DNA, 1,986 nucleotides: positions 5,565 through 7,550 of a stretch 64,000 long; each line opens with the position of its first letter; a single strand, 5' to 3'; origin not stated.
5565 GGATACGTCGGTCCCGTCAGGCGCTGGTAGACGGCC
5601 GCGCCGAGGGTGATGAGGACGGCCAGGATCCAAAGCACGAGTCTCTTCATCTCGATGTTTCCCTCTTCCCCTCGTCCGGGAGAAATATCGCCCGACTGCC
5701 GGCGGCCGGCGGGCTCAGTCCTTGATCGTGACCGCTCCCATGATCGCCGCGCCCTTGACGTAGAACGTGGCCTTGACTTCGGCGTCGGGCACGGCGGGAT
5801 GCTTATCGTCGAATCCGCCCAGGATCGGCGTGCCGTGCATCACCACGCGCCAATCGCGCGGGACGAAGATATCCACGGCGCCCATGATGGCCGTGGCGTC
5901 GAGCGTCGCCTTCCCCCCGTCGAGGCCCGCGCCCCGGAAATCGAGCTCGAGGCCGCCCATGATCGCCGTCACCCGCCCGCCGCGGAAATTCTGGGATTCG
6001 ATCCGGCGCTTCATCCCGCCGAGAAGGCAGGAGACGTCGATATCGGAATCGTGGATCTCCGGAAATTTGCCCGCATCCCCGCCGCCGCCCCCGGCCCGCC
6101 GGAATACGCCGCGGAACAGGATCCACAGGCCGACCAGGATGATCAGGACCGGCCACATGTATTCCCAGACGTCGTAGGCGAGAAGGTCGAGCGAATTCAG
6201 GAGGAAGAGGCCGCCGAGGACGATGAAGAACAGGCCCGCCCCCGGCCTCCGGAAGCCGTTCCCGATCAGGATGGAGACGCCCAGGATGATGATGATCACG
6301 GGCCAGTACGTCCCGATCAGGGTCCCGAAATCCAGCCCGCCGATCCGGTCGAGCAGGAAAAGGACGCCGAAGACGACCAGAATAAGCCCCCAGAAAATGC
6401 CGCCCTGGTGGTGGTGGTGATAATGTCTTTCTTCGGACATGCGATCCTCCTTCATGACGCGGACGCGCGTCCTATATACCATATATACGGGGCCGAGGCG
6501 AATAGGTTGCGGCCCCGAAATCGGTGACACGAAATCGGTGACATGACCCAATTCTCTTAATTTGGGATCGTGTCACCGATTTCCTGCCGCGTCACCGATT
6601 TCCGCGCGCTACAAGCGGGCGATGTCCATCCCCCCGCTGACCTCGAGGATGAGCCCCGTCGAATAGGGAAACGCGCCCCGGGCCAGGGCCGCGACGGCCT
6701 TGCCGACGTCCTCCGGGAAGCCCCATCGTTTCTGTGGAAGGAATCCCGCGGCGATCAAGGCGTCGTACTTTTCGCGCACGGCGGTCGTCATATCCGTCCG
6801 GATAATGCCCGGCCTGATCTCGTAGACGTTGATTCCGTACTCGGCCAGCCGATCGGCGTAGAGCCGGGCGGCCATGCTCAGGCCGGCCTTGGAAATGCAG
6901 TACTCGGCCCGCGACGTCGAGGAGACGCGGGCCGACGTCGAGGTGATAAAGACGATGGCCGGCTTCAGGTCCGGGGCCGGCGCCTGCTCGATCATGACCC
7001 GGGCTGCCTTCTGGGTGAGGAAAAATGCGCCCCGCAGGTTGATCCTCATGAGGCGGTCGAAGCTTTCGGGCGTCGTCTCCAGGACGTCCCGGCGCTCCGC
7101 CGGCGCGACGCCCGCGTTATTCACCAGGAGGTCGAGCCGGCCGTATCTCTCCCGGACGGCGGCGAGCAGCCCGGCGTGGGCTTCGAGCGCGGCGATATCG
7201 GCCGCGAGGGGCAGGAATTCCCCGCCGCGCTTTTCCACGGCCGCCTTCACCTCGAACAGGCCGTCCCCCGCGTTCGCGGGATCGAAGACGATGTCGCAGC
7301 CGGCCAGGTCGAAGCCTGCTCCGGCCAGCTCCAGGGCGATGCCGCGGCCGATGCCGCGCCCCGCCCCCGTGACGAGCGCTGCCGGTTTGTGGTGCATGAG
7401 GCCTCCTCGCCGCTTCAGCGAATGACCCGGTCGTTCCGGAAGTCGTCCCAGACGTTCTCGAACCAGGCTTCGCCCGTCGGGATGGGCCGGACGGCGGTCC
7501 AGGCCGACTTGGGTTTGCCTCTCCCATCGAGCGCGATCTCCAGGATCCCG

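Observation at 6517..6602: Four-copy palindromic array of a 13-nt motif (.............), also present near the MITE-like element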

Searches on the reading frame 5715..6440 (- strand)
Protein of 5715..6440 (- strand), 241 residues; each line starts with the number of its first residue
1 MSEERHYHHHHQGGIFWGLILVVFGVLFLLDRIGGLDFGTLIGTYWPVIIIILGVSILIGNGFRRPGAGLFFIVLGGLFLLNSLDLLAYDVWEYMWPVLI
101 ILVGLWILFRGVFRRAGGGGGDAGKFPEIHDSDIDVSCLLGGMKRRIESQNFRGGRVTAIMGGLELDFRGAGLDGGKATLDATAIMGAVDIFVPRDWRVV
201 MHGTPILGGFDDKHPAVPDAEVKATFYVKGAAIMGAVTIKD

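Call 13: search_protein_families(library=pfam, proteins=[window:5715-6440:-], max_evalue=0.01)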
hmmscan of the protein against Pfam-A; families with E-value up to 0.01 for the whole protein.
window:5715-6440:- (241 aa): 3 families
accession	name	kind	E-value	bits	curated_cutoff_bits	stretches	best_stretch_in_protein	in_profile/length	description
PF22570.1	LiaF-TM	-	3.6e-20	73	27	1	16-112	1-95/98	LiaF transmembrane domain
PF18917.5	LiaI-LiaF-like_TM1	-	2.8e-19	69.4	27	2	68-108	3-42/42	LiaI-LiaF-like transmembrane region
PF09922.15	LiaF-like_C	-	6e-06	26.6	29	1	151-210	13-72/114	Cell wall-active antibiotics response LiaF, C-terminal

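Call 15: find_encoding_contigs(protein=window:5715-6440:-, flank=10000, max_places=10)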
Protein window:5715-6440:- (241 aa): no gene with exactly this product is on record in the collection.

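Call 16: find_homologous_proteins(query=window:5715-6440:-)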
Query window:5715-6440:- (241 aa): 532 proteins with E <= 0.001 among 3028 candidates; the best 120 are listed.
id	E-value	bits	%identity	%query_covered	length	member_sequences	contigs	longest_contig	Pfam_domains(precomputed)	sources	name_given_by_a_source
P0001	2.9e-154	530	99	100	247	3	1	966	PF22570.2,PF18917.6,PF09922.16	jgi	jgi:predicted membrane protein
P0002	7.2e-132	457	85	99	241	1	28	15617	PF22570.2,PF18917.6,PF09922.16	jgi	jgi:predicted membrane protein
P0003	5.4e-125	434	82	99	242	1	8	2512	PF22570.2,PF18917.6,PF09922.16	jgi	jgi:predicted membrane protein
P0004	5.6e-124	431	78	99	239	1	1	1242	PF22570.2,PF18917.6,PF09922.16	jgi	jgi:predicted membrane protein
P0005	4.2e-123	428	79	99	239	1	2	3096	PF22570.2,PF18917.6,PF09922.16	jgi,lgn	-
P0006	1.3e-121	423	79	99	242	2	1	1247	PF22570.2,PF18917.6,PF09922.16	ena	-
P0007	4.1e-121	421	79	99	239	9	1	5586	PF22570.2,PF18917.6,PF09922.16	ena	-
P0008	5.0e-117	408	79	99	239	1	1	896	PF22570.2,PF18917.6,PF09922.16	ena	-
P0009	2.8e-112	392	75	100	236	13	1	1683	PF22570.2,PF18917.6,PF09922.16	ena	-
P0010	4.0e-110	385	74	100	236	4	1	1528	PF22570.2,PF18917.6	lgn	-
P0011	1.0e-109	384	74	99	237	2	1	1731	PF22570.2,PF18917.6,PF09922.16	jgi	jgi:predicted membrane protein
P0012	4.2e-108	379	72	99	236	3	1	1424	PF22570.2,PF18917.6,PF09922.16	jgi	jgi:hypothetical protein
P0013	2.7e-100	353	67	98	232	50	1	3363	PF22570.2,PF18917.6,PF09922.16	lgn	-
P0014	9.8e-100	351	66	100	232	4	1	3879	PF22570.2,PF18917.6,PF09922.16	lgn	-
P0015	1.2e-99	351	67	98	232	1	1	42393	PF22570.2,PF18917.6,PF09922.16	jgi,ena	-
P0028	4.2e-94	333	66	97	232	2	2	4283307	PF22570.2,PF18917.6,PF09922.16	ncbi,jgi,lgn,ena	jgi:predicted membrane protein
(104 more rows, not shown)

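Call 17: find_encoding_contigs(protein=P0002, flank=3000, max_places=6)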
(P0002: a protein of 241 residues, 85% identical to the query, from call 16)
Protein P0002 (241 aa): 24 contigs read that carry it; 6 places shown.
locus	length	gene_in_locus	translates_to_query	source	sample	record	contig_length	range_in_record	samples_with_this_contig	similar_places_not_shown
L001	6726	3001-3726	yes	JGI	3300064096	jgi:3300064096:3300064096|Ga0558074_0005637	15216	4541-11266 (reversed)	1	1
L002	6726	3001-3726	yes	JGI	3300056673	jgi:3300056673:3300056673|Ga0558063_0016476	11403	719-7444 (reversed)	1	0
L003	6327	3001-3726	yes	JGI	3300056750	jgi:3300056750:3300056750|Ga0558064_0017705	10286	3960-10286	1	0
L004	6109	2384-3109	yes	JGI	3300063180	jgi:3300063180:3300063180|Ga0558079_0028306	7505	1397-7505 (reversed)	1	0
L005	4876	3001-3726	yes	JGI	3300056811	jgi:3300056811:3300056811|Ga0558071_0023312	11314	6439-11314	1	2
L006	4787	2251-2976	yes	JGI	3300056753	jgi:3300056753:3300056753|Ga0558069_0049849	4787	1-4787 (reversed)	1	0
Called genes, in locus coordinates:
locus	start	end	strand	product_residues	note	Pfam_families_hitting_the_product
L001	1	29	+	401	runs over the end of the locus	PF00365:PFK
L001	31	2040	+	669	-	PF00890:FAD_binding_2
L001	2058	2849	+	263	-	PF00106:adh_short, PF13561:adh_short_C2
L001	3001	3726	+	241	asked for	PF18917:LiaI-LiaF-like_TM1, PF22570:LiaF-TM, PF18917:LiaI-LiaF-like_TM1, PF09922:LiaF-like_C (weak)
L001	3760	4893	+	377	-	-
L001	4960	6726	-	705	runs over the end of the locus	PF03544:TonB_C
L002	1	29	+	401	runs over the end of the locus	PF00365:PFK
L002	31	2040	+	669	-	PF00890:FAD_binding_2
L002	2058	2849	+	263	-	PF00106:adh_short, PF13561:adh_short_C2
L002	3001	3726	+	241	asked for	PF18917:LiaI-LiaF-like_TM1, PF22570:LiaF-TM, PF18917:LiaI-LiaF-like_TM1, PF09922:LiaF-like_C (weak)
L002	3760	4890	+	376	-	-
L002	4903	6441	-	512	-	PF20094:GWxTD_dom (weak), PF03544:TonB_C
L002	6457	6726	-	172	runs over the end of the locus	-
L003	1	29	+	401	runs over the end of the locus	PF00365:PFK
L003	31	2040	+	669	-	PF00890:FAD_binding_2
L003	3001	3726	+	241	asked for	PF18917:LiaI-LiaF-like_TM1, PF22570:LiaF-TM, PF18917:LiaI-LiaF-like_TM1, PF09922:LiaF-like_C (weak)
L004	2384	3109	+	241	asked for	PF18917:LiaI-LiaF-like_TM1, PF22570:LiaF-TM, PF18917:LiaI-LiaF-like_TM1, PF09922:LiaF-like_C (weak)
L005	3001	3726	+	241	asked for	PF18917:LiaI-LiaF-like_TM1, PF22570:LiaF-TM, PF18917:LiaI-LiaF-like_TM1, PF09922:LiaF-like_C (weak)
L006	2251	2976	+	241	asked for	PF18917:LiaI-LiaF-like_TM1, PF22570:LiaF-TM, PF18917:LiaI-LiaF-like_TM1, PF09922:LiaF-like_C (weak)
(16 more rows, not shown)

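Call 18: find_encoding_contigs(protein=P0028, flank=10000, max_places=3)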
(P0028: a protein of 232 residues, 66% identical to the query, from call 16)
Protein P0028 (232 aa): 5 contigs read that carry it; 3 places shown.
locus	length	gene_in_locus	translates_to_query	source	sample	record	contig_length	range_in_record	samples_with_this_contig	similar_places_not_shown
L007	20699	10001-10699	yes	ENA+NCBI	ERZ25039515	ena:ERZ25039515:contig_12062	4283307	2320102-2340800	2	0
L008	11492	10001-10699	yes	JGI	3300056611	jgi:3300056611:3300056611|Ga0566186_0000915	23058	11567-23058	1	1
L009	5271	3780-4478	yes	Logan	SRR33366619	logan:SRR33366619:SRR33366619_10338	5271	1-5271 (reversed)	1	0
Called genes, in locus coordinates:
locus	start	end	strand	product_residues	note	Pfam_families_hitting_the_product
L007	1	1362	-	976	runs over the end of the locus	PF00326:Peptidase_S9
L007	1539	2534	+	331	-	PF01261:AP_endonuc_2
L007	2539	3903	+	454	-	PF00724:Oxidored_FMN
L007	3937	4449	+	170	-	-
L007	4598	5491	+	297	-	-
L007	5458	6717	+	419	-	PF00365:PFK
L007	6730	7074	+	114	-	PF12675:DUF3795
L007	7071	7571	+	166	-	PF00890:FAD_binding_2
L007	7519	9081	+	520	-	-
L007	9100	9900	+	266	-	PF00106:adh_short, PF08659:KR, PF13561:adh_short_C2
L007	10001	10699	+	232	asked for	PF18917:LiaI-LiaF-like_TM1, PF22570:LiaF-TM, PF18917:LiaI-LiaF-like_TM1, PF09922:LiaF-like_C (weak)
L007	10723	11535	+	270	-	-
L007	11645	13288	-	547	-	PF03544:TonB_C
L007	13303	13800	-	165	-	-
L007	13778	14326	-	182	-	PF04542:Sigma70_r2, PF08281:Sigma70_r4_2, PF00196:GerE (weak), PF04545:Sigma70_r4 (weak)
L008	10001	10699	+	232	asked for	PF18917:LiaI-LiaF-like_TM1, PF22570:LiaF-TM, PF18917:LiaI-LiaF-like_TM1, PF09922:LiaF-like_C (weak)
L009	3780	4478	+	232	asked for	PF18917:LiaI-LiaF-like_TM1, PF22570:LiaF-TM, PF18917:LiaI-LiaF-like_TM1, PF09922:LiaF-like_C (weak)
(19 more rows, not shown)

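Call 26: find_encoding_contigs(protein=P0002, flank=10000, max_places=4)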
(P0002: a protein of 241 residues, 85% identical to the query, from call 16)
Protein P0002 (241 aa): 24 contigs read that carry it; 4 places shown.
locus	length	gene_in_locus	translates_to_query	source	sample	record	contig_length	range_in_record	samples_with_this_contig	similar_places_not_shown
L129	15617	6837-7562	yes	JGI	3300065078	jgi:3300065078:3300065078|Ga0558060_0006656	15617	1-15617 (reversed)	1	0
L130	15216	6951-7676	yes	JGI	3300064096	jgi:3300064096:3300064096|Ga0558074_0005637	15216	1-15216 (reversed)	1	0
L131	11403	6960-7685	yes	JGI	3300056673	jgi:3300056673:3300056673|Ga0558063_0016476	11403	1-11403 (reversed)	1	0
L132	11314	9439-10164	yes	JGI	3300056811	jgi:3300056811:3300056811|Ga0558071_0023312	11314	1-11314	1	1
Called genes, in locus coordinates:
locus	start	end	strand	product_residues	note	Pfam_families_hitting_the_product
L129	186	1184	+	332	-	PF01261:AP_endonuc_2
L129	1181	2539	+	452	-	PF00724:Oxidored_FMN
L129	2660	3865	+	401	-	PF00365:PFK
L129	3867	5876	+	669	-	PF00890:FAD_binding_2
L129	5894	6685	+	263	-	PF00106:adh_short, PF13561:adh_short_C2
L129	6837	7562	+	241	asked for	PF18917:LiaI-LiaF-like_TM1, PF22570:LiaF-TM, PF18917:LiaI-LiaF-like_TM1, PF09922:LiaF-like_C (weak)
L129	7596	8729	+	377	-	-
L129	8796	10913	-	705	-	PF03544:TonB_C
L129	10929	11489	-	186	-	-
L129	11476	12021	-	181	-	PF07638:Sigma70_ECF (faint), PF04542:Sigma70_r2, PF04545:Sigma70_r4 (weak), PF08281:Sigma70_r4_2, PF22233:PhyR_sigma-like (weak)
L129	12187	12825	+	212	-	-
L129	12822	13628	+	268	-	PF08843:AbiEii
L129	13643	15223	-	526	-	PF07719:TPR_2 (faint), PF13424:TPR_12 (faint), PF13432:TPR_16 (faint), PF13431:TPR_17 (faint), PF14559:TPR_19 (faint), PF00515:TPR_1 (faint), PF13181:TPR_8 (faint)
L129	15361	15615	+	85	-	?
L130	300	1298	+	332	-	PF01261:AP_endonuc_2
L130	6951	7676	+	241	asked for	PF18917:LiaI-LiaF-like_TM1, PF22570:LiaF-TM, PF18917:LiaI-LiaF-like_TM1, PF09922:LiaF-like_C (weak)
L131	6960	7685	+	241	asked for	PF18917:LiaI-LiaF-like_TM1, PF22570:LiaF-TM, PF18917:LiaI-LiaF-like_TM1, PF09922:LiaF-like_C (weak)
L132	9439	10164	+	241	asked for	PF18917:LiaI-LiaF-like_TM1, PF22570:LiaF-TM, PF18917:LiaI-LiaF-like_TM1, PF09922:LiaF-like_C (weak)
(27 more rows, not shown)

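Call 83: find_encoding_contigs(protein=P0003, flank=1200, max_places=3)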
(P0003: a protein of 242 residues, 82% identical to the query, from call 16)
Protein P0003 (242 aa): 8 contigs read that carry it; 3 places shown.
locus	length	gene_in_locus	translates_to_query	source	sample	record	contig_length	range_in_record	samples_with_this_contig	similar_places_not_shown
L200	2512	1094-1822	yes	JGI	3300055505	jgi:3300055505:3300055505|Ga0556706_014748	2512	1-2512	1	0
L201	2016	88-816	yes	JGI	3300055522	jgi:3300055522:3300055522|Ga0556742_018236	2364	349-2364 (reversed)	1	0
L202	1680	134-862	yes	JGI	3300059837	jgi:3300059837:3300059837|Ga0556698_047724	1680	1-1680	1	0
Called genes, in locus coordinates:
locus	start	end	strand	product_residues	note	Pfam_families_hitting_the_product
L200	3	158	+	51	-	?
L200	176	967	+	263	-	PF00106:adh_short, PF13561:adh_short_C2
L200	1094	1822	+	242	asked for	PF18917:LiaI-LiaF-like_TM1, PF22570:LiaF-TM, PF18917:LiaI-LiaF-like_TM1, PF09922:LiaF-like_C (weak)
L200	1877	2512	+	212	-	?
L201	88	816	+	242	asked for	PF18917:LiaI-LiaF-like_TM1, PF22570:LiaF-TM, PF18917:LiaI-LiaF-like_TM1, PF09922:LiaF-like_C (weak)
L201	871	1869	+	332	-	-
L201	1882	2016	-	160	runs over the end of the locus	?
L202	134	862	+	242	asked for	PF18917:LiaI-LiaF-like_TM1, PF22570:LiaF-TM, PF18917:LiaI-LiaF-like_TM1, PF09922:LiaF-like_C (weak)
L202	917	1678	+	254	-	?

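Call 84: find_encoding_contigs(protein=P0007, flank=1200, max_places=2)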
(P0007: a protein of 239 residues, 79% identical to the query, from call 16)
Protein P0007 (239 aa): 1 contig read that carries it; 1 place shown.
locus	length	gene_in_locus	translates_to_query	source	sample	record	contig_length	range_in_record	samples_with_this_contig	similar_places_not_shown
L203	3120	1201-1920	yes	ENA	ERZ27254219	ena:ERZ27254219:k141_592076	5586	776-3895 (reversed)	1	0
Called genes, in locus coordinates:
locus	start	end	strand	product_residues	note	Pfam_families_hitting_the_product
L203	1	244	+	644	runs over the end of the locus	?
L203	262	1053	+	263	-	PF00106:adh_short, PF13561:adh_short_C2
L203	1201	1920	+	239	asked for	PF18917:LiaI-LiaF-like_TM1, PF22570:LiaF-TM, PF18917:LiaI-LiaF-like_TM1, PF09922:LiaF-like_C (weak)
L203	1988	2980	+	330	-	-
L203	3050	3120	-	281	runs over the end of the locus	?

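Call 85: find_encoding_contigs(protein=P0009, flank=1200, max_places=2)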
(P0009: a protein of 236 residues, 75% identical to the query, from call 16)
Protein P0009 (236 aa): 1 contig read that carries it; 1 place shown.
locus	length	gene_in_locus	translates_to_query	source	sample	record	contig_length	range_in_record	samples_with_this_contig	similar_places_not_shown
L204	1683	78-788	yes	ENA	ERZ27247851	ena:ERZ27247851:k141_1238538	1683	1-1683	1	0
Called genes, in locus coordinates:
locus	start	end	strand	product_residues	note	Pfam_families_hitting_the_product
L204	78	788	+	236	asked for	PF18917:LiaI-LiaF-like_TM1, PF22570:LiaF-TM, PF18917:LiaI-LiaF-like_TM1, PF09922:LiaF-like_C (weak)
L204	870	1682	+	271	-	?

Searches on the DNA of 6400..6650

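Call 58: search_rna_families(source=window, start=6400, end=6650, threshold=evalue, max_evalue=1)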
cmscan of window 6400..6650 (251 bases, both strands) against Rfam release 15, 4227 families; matches with E-value up to 1: 5.
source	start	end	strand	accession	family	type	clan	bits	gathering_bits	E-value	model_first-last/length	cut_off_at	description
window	6519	6599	-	RF04248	MIR7486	Gene; miRNA;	-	30.7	67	0.00095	1-87/87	no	MIR7486 microRNA precursor family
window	6514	6605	-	RF04070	MIR6440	Gene; miRNA;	-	23.9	95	0.017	1-108/108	no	MIR6440 microRNA precursor family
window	6520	6599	-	RF03977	mir-976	Gene; miRNA;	-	23.4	100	0.039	1-85/85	no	mir-976 microRNA precursor family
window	6530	6585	-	RF04030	mir-6096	Gene; miRNA;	-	18.3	100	0.25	1-85/85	no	mir-6096 microRNA precursor family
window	6521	6598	+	RF03283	mir-1010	Gene; miRNA;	-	16.4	70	0.7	1-93/93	no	mir-1010 microRNA precursor family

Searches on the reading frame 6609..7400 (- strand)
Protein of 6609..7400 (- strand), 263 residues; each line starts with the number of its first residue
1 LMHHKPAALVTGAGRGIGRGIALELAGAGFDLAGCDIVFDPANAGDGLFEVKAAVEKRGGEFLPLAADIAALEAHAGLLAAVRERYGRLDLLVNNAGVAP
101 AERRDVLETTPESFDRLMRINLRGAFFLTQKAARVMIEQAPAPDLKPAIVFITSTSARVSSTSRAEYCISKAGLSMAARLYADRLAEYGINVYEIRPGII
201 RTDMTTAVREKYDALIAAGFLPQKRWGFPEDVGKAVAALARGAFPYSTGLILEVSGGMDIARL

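Call 13: search_protein_families(library=pfam, proteins=[window:6609-7400:-], max_evalue=0.01)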
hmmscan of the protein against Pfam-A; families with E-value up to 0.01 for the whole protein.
window:6609-7400:- (263 aa): 3 families
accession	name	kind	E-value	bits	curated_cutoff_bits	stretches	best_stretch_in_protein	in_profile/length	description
PF13561.12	adh_short_C2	-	1.8e-45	155.8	27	1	12-258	1-235/236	Enoyl-(Acyl carrier protein) reductase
PF00106.31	adh_short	-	2.9e-42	144.8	26.6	1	7-212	2-194/195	short chain dehydrogenase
PF08659.16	KR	-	0.00032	21.1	22.6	1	9-169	4-151/180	KR domain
